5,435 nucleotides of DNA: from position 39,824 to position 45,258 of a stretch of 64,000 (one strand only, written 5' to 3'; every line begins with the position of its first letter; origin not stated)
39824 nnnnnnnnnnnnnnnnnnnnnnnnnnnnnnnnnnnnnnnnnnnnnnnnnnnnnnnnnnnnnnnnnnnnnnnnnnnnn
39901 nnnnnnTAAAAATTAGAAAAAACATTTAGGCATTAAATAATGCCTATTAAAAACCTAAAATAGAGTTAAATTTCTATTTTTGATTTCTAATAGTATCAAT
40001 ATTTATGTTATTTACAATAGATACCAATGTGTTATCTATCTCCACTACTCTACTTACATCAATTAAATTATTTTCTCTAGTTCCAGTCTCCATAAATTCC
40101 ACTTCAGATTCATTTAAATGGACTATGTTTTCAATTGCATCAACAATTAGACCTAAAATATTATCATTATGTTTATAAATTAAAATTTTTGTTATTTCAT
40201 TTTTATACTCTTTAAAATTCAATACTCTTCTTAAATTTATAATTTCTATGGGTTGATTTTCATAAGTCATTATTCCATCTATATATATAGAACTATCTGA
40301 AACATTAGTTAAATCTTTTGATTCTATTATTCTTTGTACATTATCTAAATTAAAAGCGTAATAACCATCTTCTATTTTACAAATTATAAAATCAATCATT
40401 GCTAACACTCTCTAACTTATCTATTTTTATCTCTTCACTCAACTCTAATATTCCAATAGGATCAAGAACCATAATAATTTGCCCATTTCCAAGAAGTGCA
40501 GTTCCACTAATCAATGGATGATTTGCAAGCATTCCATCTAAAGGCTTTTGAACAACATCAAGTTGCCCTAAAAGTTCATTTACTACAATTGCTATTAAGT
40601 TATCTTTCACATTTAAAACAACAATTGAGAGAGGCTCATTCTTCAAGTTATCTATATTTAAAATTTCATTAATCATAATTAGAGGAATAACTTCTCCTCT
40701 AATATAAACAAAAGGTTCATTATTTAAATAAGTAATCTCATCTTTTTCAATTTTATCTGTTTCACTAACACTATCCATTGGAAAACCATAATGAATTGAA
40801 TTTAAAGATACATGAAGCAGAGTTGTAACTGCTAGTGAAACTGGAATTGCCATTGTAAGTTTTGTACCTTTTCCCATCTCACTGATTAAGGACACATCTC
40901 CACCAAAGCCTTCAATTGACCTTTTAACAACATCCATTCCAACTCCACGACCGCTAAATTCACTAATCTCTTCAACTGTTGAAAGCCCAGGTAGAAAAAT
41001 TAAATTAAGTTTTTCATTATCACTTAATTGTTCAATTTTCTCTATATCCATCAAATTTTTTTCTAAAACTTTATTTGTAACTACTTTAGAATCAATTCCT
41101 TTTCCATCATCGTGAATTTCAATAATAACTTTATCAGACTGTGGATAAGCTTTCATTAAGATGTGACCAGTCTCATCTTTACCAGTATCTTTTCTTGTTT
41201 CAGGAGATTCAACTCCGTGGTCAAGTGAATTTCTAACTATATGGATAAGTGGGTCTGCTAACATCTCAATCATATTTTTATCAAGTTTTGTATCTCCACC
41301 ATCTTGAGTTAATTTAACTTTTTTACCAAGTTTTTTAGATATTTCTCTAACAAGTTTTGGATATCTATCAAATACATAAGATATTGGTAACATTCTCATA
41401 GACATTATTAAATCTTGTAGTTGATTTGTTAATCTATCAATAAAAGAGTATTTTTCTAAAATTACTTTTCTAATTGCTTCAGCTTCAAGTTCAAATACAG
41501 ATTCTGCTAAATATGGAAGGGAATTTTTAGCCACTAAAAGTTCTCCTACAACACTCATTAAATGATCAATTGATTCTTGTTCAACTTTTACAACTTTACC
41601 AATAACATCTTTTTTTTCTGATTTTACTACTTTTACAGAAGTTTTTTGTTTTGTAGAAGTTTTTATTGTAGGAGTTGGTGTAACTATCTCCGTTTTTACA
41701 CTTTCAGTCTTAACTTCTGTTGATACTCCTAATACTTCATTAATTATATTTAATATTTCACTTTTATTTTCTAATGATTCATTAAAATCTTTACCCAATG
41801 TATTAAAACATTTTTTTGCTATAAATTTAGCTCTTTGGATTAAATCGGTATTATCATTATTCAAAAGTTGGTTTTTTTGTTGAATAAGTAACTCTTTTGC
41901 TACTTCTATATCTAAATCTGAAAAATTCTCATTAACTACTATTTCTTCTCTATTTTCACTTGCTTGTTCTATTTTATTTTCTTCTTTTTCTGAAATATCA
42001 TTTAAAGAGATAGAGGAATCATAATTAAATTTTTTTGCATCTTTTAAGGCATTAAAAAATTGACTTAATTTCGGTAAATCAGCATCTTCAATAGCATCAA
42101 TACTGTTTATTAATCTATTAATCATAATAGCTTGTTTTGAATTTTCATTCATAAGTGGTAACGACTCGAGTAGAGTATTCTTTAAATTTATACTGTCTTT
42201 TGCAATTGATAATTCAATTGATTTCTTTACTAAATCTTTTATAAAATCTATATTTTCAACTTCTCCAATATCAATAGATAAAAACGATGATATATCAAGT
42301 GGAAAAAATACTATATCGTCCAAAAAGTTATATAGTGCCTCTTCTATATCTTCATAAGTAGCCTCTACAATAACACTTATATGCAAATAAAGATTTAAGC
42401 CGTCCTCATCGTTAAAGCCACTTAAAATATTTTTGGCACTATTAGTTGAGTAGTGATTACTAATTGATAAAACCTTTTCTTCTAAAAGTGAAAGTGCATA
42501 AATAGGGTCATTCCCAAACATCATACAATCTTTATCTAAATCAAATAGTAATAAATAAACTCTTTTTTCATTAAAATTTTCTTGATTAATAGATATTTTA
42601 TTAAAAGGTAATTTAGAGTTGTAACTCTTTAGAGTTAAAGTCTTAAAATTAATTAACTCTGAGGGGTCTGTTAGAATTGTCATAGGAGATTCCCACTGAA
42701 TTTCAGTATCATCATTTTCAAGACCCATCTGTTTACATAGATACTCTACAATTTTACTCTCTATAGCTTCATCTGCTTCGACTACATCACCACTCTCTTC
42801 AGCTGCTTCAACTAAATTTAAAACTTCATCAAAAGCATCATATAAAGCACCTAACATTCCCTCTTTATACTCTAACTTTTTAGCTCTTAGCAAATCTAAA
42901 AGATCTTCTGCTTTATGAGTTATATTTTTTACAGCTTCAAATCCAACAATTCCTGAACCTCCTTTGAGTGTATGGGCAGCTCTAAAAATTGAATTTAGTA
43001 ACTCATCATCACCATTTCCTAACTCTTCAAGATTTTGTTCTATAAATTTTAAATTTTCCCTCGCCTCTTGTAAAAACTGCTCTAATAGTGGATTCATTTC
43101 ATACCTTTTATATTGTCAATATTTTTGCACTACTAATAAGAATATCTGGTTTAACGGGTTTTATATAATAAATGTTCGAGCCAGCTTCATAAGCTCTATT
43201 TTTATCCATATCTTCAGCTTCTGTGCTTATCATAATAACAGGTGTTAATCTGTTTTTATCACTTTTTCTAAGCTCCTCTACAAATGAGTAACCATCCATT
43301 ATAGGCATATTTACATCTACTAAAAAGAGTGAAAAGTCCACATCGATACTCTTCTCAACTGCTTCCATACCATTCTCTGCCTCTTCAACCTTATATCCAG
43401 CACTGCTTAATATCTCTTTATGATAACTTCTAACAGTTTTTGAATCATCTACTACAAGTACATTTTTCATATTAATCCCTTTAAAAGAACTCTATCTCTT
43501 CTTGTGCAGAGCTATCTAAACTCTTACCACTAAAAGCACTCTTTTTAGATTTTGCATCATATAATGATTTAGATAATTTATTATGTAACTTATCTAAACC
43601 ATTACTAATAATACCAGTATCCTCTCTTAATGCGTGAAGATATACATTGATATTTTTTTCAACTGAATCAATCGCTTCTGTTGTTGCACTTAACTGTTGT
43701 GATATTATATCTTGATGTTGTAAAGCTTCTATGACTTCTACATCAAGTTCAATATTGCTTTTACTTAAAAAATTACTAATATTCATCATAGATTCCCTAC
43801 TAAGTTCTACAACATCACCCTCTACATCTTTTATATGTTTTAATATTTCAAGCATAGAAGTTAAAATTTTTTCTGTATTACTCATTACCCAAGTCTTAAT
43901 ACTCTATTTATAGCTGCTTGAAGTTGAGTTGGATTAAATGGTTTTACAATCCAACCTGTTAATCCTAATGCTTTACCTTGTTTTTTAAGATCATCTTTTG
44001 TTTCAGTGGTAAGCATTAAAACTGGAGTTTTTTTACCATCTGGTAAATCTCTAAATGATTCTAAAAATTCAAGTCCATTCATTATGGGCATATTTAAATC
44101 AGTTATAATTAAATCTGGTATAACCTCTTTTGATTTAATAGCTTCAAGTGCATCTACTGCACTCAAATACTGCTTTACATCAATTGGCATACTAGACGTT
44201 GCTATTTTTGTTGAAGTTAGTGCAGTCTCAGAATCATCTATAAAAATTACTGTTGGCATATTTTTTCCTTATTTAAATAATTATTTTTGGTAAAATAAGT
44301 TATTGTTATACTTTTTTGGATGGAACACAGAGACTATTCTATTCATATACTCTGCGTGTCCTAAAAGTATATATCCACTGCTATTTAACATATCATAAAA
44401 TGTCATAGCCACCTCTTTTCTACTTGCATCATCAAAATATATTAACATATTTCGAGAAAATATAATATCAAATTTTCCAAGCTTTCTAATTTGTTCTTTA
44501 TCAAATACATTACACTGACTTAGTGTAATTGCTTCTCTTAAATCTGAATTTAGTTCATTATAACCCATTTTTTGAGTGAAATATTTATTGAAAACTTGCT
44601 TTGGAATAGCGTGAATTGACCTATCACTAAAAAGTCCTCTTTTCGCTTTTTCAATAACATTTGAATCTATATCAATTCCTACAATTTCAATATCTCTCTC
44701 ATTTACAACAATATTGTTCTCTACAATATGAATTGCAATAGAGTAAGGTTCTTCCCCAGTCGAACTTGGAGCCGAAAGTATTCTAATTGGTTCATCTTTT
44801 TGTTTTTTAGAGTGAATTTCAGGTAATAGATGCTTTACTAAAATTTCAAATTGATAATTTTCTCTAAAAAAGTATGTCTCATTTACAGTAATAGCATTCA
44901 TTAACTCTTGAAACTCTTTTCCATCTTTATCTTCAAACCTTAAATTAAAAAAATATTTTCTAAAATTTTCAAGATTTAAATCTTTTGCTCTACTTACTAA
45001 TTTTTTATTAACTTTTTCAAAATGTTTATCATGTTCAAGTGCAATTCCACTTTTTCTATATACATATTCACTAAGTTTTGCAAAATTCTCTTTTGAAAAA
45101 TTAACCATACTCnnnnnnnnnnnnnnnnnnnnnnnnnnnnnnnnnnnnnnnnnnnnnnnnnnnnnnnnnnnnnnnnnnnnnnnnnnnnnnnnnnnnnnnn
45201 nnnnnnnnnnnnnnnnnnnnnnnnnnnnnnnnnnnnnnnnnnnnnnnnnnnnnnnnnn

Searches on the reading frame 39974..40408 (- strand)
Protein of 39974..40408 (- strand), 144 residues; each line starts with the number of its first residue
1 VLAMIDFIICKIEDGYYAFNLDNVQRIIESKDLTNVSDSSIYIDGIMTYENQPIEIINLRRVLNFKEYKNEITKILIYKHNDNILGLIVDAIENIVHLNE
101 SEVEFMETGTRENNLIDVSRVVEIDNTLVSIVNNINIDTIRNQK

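Call 5: search_protein_families(library=pfam, proteins=[window:39974-40408:-], max_evalue=0.01)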
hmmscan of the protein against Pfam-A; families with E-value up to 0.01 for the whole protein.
window:39974-40408:- (144 aa): 1 family
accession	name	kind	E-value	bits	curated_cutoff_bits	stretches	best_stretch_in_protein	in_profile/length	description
PF01584.24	CheW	-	1.5e-19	70.5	23.5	1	7-133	2-129/138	CheW-like domain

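Call 27: search_protein_families(library=ncbifam, proteins=[window:39974-40408:-], max_evalue=0.001)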
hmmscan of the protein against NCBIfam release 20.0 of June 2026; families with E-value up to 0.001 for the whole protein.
window:39974-40408:- (144 aa): 1 family
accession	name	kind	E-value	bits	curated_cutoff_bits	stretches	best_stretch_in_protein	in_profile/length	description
NF007903.0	PRK10612.1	equivalog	7.4e-05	22.5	260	1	6-103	18-116/167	chemotaxis protein CheW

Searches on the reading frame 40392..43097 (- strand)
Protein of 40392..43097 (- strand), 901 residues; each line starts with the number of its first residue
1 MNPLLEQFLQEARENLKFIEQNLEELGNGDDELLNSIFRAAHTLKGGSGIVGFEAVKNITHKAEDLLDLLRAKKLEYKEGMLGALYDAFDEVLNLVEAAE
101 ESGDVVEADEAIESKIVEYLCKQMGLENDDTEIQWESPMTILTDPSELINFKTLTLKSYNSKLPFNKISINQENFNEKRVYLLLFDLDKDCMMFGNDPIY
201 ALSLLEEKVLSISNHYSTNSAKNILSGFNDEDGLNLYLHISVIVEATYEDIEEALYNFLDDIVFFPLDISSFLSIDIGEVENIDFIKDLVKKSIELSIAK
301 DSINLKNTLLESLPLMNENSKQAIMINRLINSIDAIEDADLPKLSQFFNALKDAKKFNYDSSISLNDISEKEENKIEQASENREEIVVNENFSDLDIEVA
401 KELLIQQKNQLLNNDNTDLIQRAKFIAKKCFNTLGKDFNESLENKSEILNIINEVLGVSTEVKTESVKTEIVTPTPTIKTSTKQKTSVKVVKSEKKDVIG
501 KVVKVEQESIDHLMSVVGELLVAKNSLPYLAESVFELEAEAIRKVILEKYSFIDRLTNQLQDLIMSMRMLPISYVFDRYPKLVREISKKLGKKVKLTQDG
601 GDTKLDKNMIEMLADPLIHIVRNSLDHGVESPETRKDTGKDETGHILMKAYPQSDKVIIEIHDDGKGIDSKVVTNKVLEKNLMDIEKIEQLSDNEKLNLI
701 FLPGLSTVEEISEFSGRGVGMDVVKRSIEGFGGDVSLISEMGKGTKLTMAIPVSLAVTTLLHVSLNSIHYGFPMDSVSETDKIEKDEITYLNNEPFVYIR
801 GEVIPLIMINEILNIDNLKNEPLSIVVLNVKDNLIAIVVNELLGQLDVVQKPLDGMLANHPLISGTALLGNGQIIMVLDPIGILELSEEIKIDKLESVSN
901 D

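Call 6: search_protein_families(library=ncbifam, proteins=[window:40392-43097:-], max_evalue=0.01)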
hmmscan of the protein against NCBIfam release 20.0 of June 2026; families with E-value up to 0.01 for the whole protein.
window:40392-43097:- (901 aa): 6 families
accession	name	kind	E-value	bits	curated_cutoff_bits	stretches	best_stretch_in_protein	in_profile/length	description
NF041336.1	CheA_Halo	equivalog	1.1e-110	371.2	950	2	325-879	114-662/666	chemotaxis protein CheA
NF007835.0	PRK10547.1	equivalog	1.8e-97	327.5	793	2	455-889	239-662/670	chemotaxis protein CheA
NF008298.1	PRK11086.1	subfamily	1.7e-05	23.5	520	1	695-753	472-525/529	DcuS/MalK family sensor histidine kinase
NF007688.0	PRK10364.1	equivalog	0.0002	20.2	479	1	695-754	398-452/460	two-component system sensor histidine kinase ZraS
TIGR02966.1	phoR_proteo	equivalog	0.0028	16.7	334.2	0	713-750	295-332/333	phosphate regulon sensor histidine kinase PhoR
NF046044.1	PnpS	equivalog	0.0034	16.4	400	1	715-752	353-390/390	two-component system histidine kinase PnpS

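Call 7: search_protein_families(library=pfam, proteins=[window:40392-43097:-], max_evalue=0.01)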
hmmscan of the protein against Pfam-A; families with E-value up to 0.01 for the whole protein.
window:40392-43097:- (901 aa): 4 families
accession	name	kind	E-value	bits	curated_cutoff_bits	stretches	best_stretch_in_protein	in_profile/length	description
PF01584.24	CheW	-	4.2e-20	72.2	23.5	1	760-885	2-135/138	CheW-like domain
PF01627.28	Hpt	-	6.4e-18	65.2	24.6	1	4-92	2-81/84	Hpt domain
PF02518.31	HATPase_c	-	2.7e-13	50.8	26.4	1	615-753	4-109/111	Histidine kinase-, DNA gyrase B-, and HSP90-like ATPase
PF02895.20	H-kinase_dim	-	3.2e-11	44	23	1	501-567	2-68/68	Signal transducing histidine kinase, homodimeric domain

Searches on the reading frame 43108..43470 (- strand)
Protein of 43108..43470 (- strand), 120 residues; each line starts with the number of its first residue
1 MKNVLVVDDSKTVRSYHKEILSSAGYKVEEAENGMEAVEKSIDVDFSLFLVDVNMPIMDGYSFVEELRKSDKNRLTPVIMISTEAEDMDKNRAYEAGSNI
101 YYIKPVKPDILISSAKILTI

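Call 5: search_protein_families(library=pfam, proteins=[window:43108-43470:-], max_evalue=0.01)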
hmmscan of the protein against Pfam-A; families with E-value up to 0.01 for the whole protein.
window:43108-43470:- (120 aa): 1 family
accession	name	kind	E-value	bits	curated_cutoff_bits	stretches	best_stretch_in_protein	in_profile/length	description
PF00072.30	Response_reg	-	7.4e-25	87.7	30.2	1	4-114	1-109/111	Response regulator receiver domain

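Call 27: search_protein_families(library=ncbifam, proteins=[window:43108-43470:-], max_evalue=0.001)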
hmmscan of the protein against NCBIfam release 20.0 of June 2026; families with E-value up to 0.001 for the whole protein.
window:43108-43470:- (120 aa): 93 families (the best 25 are shown)
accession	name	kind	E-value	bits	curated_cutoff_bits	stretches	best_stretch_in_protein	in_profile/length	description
TIGR01387.1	cztR_silR_copR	subfamily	1e-18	67.8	279.2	1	4-111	1-106/218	heavy metal response regulator transcription factor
NF011874.0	PRK15347.1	equivalog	1.5e-18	66.3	852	1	3-112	692-803/921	two component system sensor kinase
NF008099.0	PRK10841.1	equivalog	1.5e-18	66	920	1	3-112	826-933/949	two-component system sensor histidine kinase RcsC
NF041733.1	resp_reg_CseB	equivalog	2.3e-18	66.4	350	1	3-113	2-109/228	two-component system response regulator CseB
NF007969.0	PRK10693.1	equivalog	1.1e-17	64.1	329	1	2-107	8-111/337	two-component system response regulator RssB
NF041367.1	CheY_Halo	equivalog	1.7e-17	63.9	200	1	4-110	1-106/114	chemotaxis protein CheY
NF053854.1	RespRegPhoBBctds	equivalog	6e-17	61.7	270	1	4-106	1-102/225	two-component system response regulator PhoB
TIGR02154.1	PhoB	equivalog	7.3e-17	61.4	296.2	1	2-114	3-115/226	phosphate regulon transcriptional regulator PhoB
NF007135.0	PRK09581.1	equivalog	7.7e-17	61.2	474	1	3-118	4-119/457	PleD family two-component system response regulator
NF007901.0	PRK10610.1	equivalog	1.3e-16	60.9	189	1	4-107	8-112/129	chemotaxis response regulator CheY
NF007005.1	PRK09468.1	equivalog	1.8e-16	60.3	331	1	2-115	4-115/237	osmolarity response regulator transcription factor OmpR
NF008318.0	PRK11107.1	equivalog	4.2e-16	58.2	890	1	3-111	669-777/920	two-component sensor histidine kinase BarA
NF045944.1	ResRegRpaBCyano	equivalog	5e-16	58.8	330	1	5-111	1-104/229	response regulator transcription factor RpaB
NF001965.0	PRK00742.1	subfamily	6.8e-16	58.4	293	1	3-90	5-91/357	chemotaxis-specific protein-glutamate methyltransferase CheB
NF040534.1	resp_reg_YycF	equivalog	1.1e-15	57.5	340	1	2-116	1-112/231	response regulator YycF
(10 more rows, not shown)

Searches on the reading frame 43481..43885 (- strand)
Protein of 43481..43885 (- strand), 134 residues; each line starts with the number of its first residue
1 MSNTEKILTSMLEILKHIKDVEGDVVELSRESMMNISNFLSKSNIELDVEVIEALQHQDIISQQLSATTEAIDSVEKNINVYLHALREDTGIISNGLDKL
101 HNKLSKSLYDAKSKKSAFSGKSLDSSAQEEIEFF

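Call 5: search_protein_families(library=pfam, proteins=[window:43481-43885:-], max_evalue=0.01)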
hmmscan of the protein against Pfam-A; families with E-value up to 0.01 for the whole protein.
window:43481-43885:- (134 aa): 0 families

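Call 6: search_protein_families(library=ncbifam, proteins=[window:43481-43885:-], max_evalue=0.01)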
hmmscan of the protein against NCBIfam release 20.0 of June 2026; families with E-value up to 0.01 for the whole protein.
window:43481-43885:- (134 aa): 0 families

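Call 53: search_protein_families(library=pfam, proteins=[window:43481-43885:-], max_evalue=10)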
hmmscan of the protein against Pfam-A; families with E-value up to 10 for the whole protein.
window:43481-43885:- (134 aa): 2 families
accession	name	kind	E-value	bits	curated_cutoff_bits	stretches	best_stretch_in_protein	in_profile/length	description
PF02524.19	KID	-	0.017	15.5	20.8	1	72-80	2-10/11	KID repeat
PF06720.17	Phi-29_GP16_7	-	0.31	11.9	27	1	7-64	13-71/94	Bacteriophage phi-29 early protein GP16.7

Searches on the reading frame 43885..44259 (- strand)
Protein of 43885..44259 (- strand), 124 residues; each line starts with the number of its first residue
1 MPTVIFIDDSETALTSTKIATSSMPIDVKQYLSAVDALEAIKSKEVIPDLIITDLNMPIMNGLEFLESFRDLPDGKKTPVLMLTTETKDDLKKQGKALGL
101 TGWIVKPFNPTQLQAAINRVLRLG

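Call 5: search_protein_families(library=pfam, proteins=[window:43885-44259:-], max_evalue=0.01)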
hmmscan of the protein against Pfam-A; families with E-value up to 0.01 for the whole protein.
window:43885-44259:- (124 aa): 1 family
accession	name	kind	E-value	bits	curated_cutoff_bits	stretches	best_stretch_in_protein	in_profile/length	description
PF00072.30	Response_reg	-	6.6e-21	75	30.2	1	4-118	1-111/111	Response regulator receiver domain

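Call 27: search_protein_families(library=ncbifam, proteins=[window:43885-44259:-], max_evalue=0.001)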
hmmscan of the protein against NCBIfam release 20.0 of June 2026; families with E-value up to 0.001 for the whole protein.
window:43885-44259:- (124 aa): 83 families (the best 25 are shown)
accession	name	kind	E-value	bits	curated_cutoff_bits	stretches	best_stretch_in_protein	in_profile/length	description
TIGR02154.1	PhoB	equivalog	1.6e-14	53.8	296.2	1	4-122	5-121/226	phosphate regulon transcriptional regulator PhoB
NF052313.1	T9SS_RR_PorX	equivalog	3e-13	49.4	300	1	3-121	2-116/513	T9SS response regulator signal transducer PorX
NF033117.2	vanR_ACDEGLN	exception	8.2e-13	48.5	350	1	8-122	5-114/226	VanR-ABDEGLN family response regulator transcription factor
NF007901.0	PRK10610.1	equivalog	1.5e-12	47.7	189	1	33-121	38-124/129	chemotaxis response regulator CheY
NF006900.1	PRK09390.1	equivalog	2.2e-12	46.9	255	1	3-121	6-120/203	response regulator FixJ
NF045991.1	RespRegCtrARhodob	equivalog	3.4e-12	46.6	350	1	4-122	3-117/224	response regulator transcription factor CtrA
NF012227.0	AdeR_RR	equivalog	4.2e-12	46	340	1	34-122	44-127/239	efflux system response regulator transcription factor AdeR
TIGR02875.1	spore_0_A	equivalog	9.2e-12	44.7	200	1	34-120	37-121/262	sporulation transcription factor Spo0A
NF047465.1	hybrid_HK_LvrA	exception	1.8e-11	42.8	1200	1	42-118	505-581/819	hybrid histidine kinase/response regulator LvrA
TIGR01387.1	cztR_silR_copR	subfamily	3.3e-11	43.2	279.2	1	34-122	31-115/218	heavy metal response regulator transcription factor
NF045944.1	ResRegRpaBCyano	equivalog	4.6e-11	42.5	330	1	24-122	20-113/229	response regulator transcription factor RpaB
NF049963.1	RespRegFlgRCampy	domain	4.6e-11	42.2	750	1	7-120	6-112/429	fla regulon two-component system response regulator FlgR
NF001965.0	PRK00742.1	subfamily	1.1e-10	41.3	293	1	4-108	6-109/357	chemotaxis-specific protein-glutamate methyltransferase CheB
NF007969.0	PRK10693.1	equivalog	1.5e-10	40.6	329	1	22-109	28-111/337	two-component system response regulator RssB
NF007005.1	PRK09468.1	equivalog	1.9e-10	40.6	331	1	35-122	36-120/237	osmolarity response regulator transcription factor OmpR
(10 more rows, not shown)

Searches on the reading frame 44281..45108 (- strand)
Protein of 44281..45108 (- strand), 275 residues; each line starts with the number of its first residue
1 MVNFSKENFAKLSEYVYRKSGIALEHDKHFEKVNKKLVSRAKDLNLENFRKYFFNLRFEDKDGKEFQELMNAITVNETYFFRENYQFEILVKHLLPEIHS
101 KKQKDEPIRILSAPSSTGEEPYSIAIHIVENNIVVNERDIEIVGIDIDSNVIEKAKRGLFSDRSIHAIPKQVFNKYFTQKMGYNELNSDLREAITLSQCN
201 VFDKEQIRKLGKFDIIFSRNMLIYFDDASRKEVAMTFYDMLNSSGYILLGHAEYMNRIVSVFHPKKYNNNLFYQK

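Call 5: search_protein_families(library=pfam, proteins=[window:44281-45108:-], max_evalue=0.01)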
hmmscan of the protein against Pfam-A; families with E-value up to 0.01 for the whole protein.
window:44281-45108:- (275 aa): 7 families
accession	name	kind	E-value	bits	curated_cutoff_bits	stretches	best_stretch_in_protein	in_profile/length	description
PF01739.24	CheR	-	3.7e-51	173.8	27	1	76-263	1-187/195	CheR methyltransferase, SAM binding domain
PF05724.17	TPMT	-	9.8e-06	25.8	26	1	138-250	58-154/218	Thiopurine S-methyltransferase (TPMT)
PF08242.18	Methyltransf_12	-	9e-05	23.6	30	0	132-246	18-97/98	Methyltransferase domain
PF13649.12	Methyltransf_25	-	0.00097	20.2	27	0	209-245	61-97/97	Methyltransferase domain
PF13847.12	Methyltransf_31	-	0.0013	18.8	27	0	139-252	28-112/145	Methyltransferase domain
PF03705.20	CheR_N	-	0.0057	16.8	27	0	8-53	2-46/53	CheR methyltransferase, all-alpha domain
PF13489.12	Methyltransf_23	-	0.0059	16.8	27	1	136-249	41-116/164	Methyltransferase domain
